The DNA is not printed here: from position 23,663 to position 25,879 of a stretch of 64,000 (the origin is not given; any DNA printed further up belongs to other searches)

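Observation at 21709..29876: Oxygenase, enolase-superfamily enzyme and three tandem membrane paralogues form a third, larger version of the module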

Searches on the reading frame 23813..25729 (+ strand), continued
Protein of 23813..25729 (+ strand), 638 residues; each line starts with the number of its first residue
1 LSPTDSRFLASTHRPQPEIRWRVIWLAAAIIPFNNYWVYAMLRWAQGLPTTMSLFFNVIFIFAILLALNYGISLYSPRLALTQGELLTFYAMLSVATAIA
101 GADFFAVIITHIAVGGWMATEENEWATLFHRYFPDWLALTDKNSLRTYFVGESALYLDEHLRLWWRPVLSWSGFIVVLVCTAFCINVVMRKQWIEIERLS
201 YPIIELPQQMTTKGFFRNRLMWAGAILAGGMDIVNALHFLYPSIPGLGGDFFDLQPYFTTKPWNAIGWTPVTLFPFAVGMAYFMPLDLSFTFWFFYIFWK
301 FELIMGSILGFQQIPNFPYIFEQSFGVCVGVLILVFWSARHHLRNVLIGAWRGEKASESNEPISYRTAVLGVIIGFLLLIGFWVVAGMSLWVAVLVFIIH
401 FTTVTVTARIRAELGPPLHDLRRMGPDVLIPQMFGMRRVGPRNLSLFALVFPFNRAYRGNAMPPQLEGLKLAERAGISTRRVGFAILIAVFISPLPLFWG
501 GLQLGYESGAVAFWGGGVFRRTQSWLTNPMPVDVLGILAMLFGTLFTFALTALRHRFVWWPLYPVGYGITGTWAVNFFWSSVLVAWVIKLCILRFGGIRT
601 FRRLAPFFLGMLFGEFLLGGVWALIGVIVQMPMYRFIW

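Call 77: search_protein_families(library=pfam, alignment_id=A4, max_evalue=0.01)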
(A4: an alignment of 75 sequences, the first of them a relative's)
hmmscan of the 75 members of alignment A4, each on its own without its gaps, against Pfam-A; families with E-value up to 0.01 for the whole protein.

A. member 1, P0243 (645 aa): 2 families
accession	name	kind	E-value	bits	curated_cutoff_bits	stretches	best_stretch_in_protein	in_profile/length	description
PF20581.3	DUF6785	-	1.8e-168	561.6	25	1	13-514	1-498/498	Family of unknown function (DUF6785)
PF20580.3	DUF6784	-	3.8e-34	117.3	26.4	1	543-640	2-99/101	Domain of unknown function (DUF6784)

B. families by the number of members that match (of 75 scanned): 7 families
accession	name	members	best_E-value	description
PF20581.3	DUF6785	75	1.8e-168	Family of unknown function (DUF6785)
PF20580.3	DUF6784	74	3.8e-36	Domain of unknown function (DUF6784)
PF01940.21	DUF92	1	0.0024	Integral membrane protein DUF92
PF24267.1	HVO_1552_C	1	0.0047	HVO_1552, C-terminal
PF06496.16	DUF1097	1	0.0052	Protein of unknown function (DUF1097)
PF23417.1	STING_TM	1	0.0073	STING transmembrane domain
PF02096.25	60KD_IMP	1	0.0095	60Kd inner membrane protein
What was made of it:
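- On OPT/YSL transporter family (PF03169): None of 75 diverse representatives matches at E<=0.01 (call 77).
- None of 75 diverse family representatives matches it at E<=0.01 (call 77).
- Tried and rejected: A Pfam scan of 75 diverse representatives gave no OPT hits (call 77).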

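Call 79: search_solved_structures(query=A4, max_evalue=10, show_alignments=3)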
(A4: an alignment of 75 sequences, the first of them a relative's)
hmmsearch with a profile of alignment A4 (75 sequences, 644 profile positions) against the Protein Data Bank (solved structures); distinct sequences matched with E-value up to 10: 0.

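Call 100: list_cluster_members(proteins=[P0250, P0270, P0290, P0310, P0330, P0345, P0365, P0375, P0385, P0392])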
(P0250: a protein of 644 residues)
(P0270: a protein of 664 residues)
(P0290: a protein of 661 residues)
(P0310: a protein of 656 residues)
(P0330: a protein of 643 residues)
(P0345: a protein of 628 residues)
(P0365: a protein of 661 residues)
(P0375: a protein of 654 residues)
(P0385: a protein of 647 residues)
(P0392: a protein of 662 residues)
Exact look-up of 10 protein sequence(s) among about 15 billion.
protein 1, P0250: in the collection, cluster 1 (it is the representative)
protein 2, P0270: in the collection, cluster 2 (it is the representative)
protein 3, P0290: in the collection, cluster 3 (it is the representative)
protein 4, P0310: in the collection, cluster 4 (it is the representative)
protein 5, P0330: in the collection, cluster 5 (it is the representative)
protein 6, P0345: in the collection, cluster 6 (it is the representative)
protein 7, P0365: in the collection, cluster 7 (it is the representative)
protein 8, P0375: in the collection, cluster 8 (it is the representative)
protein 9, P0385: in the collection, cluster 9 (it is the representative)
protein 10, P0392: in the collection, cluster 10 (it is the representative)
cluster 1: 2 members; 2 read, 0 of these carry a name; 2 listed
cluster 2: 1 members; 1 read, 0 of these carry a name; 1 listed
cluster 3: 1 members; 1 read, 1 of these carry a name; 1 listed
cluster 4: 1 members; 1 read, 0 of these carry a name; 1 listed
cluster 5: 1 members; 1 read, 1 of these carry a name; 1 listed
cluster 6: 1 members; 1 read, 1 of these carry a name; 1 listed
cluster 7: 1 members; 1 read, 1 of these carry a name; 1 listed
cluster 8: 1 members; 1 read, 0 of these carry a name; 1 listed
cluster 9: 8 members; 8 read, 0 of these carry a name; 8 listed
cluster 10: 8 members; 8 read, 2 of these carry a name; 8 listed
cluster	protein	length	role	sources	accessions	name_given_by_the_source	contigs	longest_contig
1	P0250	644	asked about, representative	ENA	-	-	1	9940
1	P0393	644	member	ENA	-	-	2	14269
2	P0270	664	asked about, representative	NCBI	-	-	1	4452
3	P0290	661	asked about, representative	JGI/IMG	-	hypothetical protein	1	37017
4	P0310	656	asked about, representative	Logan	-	-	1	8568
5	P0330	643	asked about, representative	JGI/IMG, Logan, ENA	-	hypothetical protein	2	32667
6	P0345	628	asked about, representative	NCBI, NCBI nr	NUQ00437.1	MAG: hypothetical protein HUU35_11350 [Armatimonadetes bacterium] | hypothetical protein [Armatimonadota bacterium]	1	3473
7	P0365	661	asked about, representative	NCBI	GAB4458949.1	MAG: hypothetical protein OHK0029_20920 [Armatimonadaceae bacterium]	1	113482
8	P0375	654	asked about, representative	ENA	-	-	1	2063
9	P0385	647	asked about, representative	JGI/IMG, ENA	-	-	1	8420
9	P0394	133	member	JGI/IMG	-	-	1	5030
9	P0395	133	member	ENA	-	-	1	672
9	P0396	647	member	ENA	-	-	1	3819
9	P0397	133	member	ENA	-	-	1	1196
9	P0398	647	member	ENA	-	-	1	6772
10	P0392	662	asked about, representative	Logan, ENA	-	-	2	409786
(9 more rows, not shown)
